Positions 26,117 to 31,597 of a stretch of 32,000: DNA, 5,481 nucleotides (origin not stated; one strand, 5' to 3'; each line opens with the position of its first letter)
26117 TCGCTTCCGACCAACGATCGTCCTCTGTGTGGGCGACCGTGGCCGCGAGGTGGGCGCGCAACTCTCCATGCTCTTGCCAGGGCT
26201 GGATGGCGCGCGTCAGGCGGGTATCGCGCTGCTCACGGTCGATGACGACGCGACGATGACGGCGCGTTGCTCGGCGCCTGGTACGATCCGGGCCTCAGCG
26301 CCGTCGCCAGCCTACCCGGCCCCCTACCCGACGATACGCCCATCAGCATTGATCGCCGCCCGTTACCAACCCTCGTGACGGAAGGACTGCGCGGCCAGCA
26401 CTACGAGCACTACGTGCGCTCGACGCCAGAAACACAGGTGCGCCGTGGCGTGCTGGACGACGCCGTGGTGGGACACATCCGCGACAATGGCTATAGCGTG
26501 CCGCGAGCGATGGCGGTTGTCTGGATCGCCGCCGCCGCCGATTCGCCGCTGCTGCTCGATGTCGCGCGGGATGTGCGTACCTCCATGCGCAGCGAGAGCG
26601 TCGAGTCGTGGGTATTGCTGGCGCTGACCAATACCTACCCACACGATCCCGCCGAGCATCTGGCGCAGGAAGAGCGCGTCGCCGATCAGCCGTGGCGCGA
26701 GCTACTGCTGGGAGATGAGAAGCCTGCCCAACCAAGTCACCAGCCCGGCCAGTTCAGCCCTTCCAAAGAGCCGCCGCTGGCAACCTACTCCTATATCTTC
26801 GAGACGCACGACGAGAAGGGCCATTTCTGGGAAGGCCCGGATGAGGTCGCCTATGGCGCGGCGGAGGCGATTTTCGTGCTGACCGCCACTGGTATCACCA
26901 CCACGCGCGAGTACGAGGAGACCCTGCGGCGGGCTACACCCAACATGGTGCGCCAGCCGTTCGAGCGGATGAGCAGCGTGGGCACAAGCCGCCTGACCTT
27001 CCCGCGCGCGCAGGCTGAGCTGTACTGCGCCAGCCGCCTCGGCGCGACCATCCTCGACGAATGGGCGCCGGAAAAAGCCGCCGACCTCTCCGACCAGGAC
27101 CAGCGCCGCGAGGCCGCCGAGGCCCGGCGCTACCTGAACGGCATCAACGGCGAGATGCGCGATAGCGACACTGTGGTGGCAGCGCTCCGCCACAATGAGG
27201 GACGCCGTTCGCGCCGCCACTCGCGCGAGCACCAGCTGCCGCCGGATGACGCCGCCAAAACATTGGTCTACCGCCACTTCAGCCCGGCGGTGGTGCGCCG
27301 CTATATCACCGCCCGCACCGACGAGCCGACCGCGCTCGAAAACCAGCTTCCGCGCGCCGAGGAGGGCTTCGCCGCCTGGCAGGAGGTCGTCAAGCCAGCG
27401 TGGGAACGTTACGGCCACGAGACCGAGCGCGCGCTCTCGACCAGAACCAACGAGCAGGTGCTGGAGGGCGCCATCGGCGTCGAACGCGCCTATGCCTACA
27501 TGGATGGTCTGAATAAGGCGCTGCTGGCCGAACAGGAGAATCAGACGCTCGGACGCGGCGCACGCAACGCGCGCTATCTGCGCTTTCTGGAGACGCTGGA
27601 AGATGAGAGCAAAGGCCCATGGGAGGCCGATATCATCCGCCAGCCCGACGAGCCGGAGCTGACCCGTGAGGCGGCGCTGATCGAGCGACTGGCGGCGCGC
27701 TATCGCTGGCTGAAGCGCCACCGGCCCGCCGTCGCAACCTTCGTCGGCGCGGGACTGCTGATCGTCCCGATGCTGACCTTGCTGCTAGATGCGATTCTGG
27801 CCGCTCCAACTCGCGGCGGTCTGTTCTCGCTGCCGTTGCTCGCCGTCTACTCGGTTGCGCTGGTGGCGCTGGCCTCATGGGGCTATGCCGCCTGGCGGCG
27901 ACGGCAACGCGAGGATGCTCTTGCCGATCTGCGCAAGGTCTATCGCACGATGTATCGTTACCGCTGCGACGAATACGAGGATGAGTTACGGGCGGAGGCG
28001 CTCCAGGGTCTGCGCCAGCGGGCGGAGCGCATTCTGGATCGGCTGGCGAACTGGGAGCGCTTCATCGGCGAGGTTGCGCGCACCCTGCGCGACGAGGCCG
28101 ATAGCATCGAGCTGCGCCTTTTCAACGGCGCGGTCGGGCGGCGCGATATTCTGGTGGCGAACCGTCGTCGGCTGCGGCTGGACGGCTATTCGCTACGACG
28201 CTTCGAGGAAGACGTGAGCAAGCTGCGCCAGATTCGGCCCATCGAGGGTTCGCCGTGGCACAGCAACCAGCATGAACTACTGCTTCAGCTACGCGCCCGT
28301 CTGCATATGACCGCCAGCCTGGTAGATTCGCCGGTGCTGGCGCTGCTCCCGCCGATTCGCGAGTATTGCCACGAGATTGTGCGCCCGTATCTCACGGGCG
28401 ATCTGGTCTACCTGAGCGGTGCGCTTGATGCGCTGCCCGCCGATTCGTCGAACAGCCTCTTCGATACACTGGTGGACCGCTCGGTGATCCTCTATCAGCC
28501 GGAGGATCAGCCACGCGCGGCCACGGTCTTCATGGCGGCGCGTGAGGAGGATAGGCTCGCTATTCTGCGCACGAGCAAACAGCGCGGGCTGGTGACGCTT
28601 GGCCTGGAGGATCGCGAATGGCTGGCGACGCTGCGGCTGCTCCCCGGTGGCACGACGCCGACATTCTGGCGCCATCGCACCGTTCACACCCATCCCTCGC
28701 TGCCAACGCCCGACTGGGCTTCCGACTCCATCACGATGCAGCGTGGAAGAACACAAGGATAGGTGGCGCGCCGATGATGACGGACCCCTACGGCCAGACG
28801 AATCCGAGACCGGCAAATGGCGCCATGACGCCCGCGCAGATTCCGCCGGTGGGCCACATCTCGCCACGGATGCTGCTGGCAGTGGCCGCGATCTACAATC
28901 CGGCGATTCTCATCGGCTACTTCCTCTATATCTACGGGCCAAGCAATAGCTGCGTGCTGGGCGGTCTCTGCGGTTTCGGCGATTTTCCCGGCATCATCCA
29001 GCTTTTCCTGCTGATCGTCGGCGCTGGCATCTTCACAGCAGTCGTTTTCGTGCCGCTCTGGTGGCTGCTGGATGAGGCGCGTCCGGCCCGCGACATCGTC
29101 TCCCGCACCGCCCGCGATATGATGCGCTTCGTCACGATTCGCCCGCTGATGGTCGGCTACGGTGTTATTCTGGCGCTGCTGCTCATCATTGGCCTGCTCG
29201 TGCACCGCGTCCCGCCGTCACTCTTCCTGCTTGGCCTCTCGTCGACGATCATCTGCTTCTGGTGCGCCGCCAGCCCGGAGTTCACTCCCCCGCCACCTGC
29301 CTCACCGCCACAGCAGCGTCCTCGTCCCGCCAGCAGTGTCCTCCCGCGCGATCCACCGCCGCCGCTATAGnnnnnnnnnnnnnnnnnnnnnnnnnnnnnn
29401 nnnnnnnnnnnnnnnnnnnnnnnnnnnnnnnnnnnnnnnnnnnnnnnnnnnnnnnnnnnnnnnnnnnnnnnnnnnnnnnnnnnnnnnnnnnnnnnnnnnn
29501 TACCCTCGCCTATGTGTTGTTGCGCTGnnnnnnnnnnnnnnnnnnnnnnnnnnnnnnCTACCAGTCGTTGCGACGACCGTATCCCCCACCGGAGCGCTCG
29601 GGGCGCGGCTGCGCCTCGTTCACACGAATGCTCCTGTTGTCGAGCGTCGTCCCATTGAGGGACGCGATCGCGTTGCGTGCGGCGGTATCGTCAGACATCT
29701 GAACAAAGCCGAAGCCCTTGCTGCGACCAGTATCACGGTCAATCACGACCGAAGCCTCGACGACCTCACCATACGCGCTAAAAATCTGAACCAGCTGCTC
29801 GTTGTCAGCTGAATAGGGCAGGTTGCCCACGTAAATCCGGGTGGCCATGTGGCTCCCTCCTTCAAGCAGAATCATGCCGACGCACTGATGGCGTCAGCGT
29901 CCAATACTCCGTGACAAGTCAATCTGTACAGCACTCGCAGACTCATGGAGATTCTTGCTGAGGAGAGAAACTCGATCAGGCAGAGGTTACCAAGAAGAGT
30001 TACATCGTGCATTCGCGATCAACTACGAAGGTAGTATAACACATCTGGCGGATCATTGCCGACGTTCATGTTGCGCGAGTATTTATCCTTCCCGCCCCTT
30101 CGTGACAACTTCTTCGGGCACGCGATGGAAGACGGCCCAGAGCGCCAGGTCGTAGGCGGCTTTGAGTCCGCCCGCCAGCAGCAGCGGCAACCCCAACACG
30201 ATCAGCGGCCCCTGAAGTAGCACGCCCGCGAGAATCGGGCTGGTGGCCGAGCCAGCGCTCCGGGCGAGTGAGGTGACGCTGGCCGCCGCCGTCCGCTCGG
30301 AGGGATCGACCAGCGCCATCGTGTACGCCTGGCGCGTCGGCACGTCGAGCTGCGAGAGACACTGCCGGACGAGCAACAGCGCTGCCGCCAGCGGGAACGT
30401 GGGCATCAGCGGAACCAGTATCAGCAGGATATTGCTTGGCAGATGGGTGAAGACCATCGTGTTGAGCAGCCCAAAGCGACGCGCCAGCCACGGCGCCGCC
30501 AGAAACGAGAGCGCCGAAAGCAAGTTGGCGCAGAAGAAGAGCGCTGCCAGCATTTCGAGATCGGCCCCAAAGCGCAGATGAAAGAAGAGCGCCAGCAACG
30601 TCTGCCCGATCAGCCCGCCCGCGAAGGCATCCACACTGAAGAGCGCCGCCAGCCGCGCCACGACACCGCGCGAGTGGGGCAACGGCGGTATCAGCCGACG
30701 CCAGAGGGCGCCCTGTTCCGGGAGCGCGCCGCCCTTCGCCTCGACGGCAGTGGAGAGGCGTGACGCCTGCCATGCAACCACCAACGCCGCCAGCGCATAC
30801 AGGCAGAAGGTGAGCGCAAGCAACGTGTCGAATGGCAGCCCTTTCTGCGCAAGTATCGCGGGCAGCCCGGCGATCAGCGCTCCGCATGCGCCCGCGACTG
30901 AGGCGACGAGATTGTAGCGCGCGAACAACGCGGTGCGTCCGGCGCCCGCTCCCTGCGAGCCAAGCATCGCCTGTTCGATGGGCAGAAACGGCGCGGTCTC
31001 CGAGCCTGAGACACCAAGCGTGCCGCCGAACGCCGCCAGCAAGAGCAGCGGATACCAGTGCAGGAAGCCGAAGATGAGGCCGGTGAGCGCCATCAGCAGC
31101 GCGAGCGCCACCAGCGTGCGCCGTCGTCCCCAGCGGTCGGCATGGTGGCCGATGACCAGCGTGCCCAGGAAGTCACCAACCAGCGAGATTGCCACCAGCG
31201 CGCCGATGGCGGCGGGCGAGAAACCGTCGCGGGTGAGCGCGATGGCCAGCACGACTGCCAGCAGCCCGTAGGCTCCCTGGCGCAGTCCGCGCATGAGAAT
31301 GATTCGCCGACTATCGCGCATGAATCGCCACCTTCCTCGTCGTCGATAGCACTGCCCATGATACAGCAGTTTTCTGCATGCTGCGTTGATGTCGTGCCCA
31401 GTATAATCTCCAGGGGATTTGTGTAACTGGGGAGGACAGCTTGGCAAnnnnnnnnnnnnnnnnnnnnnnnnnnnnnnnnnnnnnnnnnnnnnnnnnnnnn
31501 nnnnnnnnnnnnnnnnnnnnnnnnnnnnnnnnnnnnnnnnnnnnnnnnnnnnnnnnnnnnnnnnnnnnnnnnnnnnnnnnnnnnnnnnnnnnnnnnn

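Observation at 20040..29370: Candidate novel membrane module: exported vWA protein, tubulin-like GTPase, membrane-anchored degenerate tubulin-like paralogue and a 4-TM protein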

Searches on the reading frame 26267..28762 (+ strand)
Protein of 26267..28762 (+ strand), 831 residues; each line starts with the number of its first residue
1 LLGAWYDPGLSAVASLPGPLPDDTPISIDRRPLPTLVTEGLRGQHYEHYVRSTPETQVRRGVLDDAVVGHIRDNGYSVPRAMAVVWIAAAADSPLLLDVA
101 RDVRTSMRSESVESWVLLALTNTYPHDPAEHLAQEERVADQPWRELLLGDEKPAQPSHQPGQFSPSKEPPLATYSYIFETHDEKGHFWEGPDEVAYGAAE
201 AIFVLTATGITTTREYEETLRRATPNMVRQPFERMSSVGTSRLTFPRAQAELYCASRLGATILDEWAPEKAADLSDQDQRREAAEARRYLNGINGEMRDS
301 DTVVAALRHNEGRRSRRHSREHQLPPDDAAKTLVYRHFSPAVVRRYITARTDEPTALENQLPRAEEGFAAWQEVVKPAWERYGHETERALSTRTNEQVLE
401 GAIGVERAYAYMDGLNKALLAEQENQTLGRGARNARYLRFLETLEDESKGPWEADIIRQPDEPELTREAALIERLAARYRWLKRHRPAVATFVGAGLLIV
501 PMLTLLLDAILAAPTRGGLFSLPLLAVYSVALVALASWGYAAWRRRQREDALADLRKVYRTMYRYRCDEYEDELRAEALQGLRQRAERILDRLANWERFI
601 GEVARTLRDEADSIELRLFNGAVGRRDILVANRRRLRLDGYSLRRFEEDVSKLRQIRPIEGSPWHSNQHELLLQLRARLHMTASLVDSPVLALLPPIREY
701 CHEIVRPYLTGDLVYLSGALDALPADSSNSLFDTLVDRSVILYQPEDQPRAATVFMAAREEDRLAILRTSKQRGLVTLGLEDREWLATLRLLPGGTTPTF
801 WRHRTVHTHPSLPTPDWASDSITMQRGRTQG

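Call 4: search_protein_families(library=pfam, proteins=[window:26267-28762:+], max_evalue=1)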
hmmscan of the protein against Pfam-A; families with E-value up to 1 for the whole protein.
window:26267-28762:+ (831 aa): 2 families
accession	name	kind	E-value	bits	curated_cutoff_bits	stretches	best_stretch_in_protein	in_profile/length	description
PF07332.16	Phage_holin_3_6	-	0.083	13.4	28.4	1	488-558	36-111/116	Putative Actinobacterial Holin-X, holin superfamily III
PF13809.12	Tubulin_2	-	0.16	11.6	27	1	218-263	316-355/356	Tubulin like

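Call 5: search_protein_families(library=ncbifam, proteins=[window:26267-28762:+], max_evalue=1)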
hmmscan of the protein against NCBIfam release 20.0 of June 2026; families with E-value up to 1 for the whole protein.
window:26267-28762:+ (831 aa): 0 families

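Call 7: search_protein_families(library=padloc, proteins=[window:26267-28762:+], max_evalue=0.1)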
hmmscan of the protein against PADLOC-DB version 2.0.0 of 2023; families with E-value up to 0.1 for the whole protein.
window:26267-28762:+ (831 aa): 0 families

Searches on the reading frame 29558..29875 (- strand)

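Call 94: search_protein_families(library=pfam, proteins=[window:29558-29875:-], max_evalue=0.01)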
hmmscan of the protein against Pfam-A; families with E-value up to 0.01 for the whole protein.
window:29558-29875:- (105 aa): 3 families
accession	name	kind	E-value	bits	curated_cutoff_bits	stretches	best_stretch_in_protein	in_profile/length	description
PF00076.28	RRM_1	-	1.7e-24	85.9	20.7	1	14-84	1-70/70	RNA recognition motif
PF13893.12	RRM_5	-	0.0045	17.1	27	1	24-85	40-96/125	RNA recognition motif. (a.k.a. RRM, RBD, or RNP domain)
PF16367.11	RRM_7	-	0.0056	17.1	27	1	12-67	2-63/94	RNA recognition motif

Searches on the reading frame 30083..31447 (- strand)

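Call 57: search_protein_families(library=pfam, proteins=[window:30083-31447:-], max_evalue=0.001)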
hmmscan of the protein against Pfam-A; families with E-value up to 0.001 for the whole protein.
window:30083-31447:- (454 aa): 4 families
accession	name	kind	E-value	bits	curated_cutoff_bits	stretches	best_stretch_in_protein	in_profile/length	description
PF07690.21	MFS_1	-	2.1e-20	73.4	33.4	2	54-357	6-297/347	Major Facilitator Superfamily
PF13347.12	MFS_2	-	1.6e-06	27.4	27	1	87-411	45-381/427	MFS/sugar transport protein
PF12832.13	MFS_1_like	-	1.9e-05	24.3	25.2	1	69-367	24-313/373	MFS_1 like family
PF00083.30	Sugar_tr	-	0.00097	18.6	22.3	1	80-137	47-108/452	Sugar (and other) transporter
